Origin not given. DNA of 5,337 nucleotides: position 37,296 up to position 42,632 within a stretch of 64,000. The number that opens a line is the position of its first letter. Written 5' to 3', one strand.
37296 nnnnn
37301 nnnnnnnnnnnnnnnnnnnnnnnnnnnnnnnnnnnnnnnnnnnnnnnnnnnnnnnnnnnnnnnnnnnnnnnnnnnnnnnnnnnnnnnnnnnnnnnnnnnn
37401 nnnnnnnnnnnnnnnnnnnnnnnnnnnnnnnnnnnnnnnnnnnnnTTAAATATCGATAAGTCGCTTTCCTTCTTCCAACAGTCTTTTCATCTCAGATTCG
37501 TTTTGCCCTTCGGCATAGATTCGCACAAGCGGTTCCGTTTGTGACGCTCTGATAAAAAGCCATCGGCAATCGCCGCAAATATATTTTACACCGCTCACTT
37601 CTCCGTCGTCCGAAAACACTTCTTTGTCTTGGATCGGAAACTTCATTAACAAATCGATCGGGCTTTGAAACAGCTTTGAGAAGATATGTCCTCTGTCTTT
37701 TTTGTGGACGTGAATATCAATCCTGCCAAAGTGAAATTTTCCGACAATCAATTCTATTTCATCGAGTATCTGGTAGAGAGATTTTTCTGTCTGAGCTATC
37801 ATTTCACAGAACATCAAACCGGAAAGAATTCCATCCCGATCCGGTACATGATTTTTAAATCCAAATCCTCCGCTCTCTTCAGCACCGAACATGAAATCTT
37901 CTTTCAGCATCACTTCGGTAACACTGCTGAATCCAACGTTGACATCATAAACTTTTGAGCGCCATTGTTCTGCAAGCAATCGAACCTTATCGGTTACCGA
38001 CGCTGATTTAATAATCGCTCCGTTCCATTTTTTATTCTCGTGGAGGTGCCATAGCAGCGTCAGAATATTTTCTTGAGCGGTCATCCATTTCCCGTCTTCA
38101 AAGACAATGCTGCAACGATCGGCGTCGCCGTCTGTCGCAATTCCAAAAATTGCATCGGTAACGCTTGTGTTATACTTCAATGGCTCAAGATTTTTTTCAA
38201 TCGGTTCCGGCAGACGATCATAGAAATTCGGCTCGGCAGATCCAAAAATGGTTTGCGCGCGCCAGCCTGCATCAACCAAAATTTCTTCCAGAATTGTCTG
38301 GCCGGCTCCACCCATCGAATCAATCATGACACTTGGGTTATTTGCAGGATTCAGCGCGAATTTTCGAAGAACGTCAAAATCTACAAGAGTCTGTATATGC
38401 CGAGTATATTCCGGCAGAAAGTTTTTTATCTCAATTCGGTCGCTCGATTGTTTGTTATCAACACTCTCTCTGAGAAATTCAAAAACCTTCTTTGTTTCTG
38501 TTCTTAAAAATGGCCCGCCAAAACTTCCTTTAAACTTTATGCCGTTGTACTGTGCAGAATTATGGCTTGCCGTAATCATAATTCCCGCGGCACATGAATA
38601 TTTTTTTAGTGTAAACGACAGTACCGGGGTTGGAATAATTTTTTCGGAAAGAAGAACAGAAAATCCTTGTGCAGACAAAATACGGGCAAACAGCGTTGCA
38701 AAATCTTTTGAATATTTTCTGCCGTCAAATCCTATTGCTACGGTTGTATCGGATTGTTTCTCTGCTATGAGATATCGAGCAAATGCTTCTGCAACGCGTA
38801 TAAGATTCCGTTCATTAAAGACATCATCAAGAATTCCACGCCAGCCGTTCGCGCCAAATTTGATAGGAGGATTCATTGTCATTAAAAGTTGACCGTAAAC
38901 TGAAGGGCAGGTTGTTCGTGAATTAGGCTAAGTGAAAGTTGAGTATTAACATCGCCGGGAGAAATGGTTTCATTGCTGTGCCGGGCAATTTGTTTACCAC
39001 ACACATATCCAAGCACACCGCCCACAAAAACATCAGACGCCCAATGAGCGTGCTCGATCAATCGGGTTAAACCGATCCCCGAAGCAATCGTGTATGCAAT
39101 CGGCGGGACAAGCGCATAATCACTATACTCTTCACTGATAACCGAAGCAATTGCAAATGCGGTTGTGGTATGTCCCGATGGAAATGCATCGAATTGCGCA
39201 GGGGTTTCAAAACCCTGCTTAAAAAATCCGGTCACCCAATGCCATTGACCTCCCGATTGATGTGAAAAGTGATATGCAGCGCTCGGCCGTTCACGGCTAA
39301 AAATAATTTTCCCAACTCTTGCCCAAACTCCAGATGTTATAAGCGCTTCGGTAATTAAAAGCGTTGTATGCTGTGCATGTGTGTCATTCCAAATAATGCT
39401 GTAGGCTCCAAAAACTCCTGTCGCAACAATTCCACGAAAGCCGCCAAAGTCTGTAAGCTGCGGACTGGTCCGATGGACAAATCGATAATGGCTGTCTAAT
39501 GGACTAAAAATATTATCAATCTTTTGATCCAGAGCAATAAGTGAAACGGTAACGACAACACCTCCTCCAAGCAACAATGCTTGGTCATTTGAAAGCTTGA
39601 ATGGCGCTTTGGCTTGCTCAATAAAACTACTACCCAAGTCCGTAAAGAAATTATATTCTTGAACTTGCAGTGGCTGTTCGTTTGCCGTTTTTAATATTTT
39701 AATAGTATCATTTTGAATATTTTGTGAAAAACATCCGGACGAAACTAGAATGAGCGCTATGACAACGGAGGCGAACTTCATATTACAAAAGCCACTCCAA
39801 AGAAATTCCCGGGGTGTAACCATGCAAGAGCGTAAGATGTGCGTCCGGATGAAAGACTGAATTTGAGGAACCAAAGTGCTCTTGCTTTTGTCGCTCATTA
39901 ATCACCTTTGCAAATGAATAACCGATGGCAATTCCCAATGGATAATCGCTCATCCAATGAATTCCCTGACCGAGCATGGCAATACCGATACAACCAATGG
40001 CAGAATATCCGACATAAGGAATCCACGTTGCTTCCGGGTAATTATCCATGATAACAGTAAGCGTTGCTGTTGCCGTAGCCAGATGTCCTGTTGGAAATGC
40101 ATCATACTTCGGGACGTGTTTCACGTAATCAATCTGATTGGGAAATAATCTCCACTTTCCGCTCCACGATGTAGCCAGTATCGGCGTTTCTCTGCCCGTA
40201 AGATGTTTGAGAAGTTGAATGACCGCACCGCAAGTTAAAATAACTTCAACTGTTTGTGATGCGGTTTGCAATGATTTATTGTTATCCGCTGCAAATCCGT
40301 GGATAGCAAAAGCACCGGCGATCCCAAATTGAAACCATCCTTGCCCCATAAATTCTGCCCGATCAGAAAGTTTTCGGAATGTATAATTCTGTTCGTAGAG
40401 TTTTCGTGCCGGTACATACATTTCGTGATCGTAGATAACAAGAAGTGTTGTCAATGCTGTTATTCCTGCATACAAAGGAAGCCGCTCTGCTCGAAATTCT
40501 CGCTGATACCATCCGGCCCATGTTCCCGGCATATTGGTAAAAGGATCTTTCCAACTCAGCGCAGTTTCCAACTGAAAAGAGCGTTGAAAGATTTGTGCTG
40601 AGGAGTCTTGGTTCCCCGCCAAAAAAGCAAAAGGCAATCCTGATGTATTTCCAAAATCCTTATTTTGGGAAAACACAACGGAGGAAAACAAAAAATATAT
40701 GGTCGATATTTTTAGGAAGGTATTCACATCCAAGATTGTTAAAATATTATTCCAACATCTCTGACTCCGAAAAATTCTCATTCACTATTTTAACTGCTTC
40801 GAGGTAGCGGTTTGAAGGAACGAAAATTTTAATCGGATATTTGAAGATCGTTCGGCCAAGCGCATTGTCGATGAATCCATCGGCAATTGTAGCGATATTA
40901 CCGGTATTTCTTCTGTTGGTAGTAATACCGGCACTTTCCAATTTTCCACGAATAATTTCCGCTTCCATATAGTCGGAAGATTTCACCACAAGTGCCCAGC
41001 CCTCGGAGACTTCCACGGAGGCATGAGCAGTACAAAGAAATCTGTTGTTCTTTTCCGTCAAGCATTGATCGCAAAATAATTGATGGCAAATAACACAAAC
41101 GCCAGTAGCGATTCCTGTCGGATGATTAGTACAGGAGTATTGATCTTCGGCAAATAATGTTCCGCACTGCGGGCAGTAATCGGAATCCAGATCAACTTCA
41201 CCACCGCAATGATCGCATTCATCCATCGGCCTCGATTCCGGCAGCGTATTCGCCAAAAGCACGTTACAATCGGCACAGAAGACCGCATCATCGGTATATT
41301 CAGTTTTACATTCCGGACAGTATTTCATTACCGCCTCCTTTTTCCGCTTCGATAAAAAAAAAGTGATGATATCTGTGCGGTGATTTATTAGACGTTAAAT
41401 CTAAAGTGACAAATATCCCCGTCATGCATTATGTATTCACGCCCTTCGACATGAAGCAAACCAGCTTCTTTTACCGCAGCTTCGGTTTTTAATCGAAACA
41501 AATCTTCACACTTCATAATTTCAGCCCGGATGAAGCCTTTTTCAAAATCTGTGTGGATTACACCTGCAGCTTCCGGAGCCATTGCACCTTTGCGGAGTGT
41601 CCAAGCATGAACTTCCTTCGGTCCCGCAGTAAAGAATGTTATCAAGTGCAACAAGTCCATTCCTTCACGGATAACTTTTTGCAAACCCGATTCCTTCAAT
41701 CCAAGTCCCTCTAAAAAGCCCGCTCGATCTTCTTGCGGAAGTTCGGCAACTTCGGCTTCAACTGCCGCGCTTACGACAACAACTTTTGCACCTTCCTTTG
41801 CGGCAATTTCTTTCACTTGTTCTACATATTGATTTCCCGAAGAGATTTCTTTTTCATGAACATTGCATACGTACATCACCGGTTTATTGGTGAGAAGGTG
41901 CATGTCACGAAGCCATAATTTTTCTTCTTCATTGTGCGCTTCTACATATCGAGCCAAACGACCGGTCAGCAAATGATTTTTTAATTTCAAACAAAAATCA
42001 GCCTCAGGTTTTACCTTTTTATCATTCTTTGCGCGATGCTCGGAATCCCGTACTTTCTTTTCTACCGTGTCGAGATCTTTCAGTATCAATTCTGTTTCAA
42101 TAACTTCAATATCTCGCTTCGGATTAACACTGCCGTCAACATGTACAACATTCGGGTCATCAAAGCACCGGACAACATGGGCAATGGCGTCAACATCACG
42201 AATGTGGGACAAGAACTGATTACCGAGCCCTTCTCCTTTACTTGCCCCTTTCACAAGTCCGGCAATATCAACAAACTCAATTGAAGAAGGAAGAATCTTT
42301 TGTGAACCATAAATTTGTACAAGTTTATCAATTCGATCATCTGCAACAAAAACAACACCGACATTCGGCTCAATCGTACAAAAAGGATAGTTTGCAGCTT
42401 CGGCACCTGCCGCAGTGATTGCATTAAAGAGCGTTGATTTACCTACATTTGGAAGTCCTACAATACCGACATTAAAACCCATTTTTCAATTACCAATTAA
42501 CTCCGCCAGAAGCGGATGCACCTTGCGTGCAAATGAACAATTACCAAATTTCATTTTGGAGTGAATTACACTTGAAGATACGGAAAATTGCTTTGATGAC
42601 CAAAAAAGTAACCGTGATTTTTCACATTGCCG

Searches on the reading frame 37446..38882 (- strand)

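Call 92: search_protein_families(library=pfam, proteins=[window:37446-38882:-], max_evalue=0.00001)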
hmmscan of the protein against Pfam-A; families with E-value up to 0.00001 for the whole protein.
window:37446-38882:- (478 aa): 4 families
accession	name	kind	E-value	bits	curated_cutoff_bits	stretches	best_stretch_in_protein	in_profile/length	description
PF02878.22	PGM_PMM_I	-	5.9e-38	130.1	22.5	1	7-138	2-132/138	Phosphoglucomutase/phosphomannomutase, alpha/beta/alpha domain I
PF02880.22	PGM_PMM_III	-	1.5e-21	77.1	20.7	1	275-375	7-110/115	Phosphoglucomutase/phosphomannomutase, alpha/beta/alpha domain III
PF02879.22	PGM_PMM_II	-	9.8e-15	55.4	29.3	1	158-264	2-103/103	Phosphoglucomutase/phosphomannomutase, alpha/beta/alpha domain II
PF00408.26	PGM_PMM_IV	-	5.6e-08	33.2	23.1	1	431-471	25-64/68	Phosphoglucomutase/phosphomannomutase, C-terminal domain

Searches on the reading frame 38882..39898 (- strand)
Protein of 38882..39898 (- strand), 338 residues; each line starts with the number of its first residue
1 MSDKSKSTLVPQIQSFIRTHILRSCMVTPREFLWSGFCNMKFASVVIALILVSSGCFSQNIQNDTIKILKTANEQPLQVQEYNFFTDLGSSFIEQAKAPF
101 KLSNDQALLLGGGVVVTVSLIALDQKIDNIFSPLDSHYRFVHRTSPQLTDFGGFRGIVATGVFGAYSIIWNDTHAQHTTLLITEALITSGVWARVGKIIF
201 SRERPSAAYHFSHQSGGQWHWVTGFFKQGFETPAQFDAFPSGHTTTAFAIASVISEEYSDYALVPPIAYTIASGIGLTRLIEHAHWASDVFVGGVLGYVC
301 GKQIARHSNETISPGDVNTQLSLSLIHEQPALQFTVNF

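Call 92: search_protein_families(library=pfam, proteins=[window:38882-39898:-], max_evalue=0.00001)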
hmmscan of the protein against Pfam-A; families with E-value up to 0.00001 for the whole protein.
window:38882-39898:- (338 aa): 1 family
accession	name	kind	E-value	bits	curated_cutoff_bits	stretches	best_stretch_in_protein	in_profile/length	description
PF01569.27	PAP2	-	2.6e-17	63.2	27.2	1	182-302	5-119/130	PAP2 superfamily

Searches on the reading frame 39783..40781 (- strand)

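Call 92: search_protein_families(library=pfam, proteins=[window:39783-40781:-], max_evalue=0.00001)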
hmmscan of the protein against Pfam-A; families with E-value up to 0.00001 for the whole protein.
window:39783-40781:- (332 aa): 1 family
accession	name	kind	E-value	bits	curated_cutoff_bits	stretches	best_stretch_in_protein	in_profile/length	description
PF01569.27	PAP2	-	1.1e-09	38.5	27.2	1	179-294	7-121/130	PAP2 superfamily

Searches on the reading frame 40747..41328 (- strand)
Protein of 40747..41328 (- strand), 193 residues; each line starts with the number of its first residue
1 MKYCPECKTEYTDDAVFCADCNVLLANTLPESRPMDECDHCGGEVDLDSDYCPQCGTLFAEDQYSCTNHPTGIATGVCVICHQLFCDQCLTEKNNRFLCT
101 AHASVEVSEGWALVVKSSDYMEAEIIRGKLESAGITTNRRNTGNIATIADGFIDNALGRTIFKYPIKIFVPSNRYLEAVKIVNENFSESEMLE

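Call 92: search_protein_families(library=pfam, proteins=[window:40747-41328:-], max_evalue=0.00001)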
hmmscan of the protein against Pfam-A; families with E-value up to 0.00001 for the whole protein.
window:40747-41328:- (193 aa): 3 families
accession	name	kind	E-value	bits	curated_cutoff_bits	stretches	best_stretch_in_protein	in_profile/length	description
PF12773.13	DZR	-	2.4e-09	37.6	27.3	1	4-56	1-45/45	Double zinc ribbon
PF13240.11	Zn_Ribbon_1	-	3.4e-06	27.1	25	0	38-57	2-21/23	zinc-ribbon domain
PF13248.11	Zn_ribbon_3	-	5.6e-06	26.1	27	0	1-21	2-22/26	zinc-ribbon domain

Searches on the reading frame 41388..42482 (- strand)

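Call 92: search_protein_families(library=pfam, proteins=[window:41388-42482:-], max_evalue=0.00001)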
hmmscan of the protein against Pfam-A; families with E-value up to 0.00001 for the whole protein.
window:41388-42482:- (364 aa): 3 families
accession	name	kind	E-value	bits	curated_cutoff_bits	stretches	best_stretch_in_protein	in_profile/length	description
PF06071.19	YchF-GTPase_C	-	1.1e-38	131.6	27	1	280-363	1-84/84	Protein of unknown function (DUF933)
PF01926.29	MMR_HSR1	-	4.7e-23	81.9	21.9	1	4-110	1-86/113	50S ribosome-binding GTPase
PF02421.24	FeoB_N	-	7.5e-11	42.2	27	1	4-65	2-62/156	Ferrous iron transport protein B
